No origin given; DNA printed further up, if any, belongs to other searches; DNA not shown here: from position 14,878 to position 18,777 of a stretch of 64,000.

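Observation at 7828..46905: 39-kb co-directional block of six giant extracellular-protein genes (about 12,600 codons)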

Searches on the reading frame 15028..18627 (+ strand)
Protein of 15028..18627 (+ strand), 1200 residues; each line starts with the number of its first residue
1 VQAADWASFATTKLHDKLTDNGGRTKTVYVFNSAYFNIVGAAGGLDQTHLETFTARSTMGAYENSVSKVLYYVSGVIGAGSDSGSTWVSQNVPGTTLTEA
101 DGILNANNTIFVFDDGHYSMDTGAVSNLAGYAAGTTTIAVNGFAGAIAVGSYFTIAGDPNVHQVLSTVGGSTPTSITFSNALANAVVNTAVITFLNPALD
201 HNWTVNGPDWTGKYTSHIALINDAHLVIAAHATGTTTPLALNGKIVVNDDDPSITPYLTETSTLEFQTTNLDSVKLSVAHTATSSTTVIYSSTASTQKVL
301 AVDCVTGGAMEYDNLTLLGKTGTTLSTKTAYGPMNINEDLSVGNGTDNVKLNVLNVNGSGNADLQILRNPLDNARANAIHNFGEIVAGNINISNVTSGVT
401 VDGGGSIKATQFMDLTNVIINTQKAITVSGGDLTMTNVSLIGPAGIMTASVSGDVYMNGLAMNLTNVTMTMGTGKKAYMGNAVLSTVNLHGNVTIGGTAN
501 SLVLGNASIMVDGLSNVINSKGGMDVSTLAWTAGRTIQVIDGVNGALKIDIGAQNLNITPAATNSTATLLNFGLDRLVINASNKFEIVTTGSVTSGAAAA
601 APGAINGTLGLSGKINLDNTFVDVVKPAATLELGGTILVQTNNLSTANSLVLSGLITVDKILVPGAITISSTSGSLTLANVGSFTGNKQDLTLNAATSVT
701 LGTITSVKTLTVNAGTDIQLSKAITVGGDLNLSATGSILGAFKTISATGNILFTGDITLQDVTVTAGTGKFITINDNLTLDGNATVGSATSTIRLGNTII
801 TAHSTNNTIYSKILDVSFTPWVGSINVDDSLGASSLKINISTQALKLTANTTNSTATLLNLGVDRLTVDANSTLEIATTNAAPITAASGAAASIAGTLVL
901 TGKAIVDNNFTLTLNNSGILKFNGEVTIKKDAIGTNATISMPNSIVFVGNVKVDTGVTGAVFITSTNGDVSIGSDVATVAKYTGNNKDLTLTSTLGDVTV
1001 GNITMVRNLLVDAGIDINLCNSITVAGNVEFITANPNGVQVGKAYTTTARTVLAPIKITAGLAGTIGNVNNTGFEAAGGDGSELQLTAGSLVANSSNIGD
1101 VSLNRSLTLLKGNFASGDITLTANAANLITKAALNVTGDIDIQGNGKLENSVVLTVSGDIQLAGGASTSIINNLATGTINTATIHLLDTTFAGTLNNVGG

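Call 89: search_protein_families(library=pfam, proteins=[window:15028-18627:+], max_evalue=1)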
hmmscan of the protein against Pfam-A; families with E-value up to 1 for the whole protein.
window:15028-18627:+ (1200 aa): 1 family
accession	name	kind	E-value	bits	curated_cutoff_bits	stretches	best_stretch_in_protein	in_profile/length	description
PF18886.6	DUF5649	-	0.011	16.5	25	1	689-738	2-52/68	Repeats of unknown function (DUF5649)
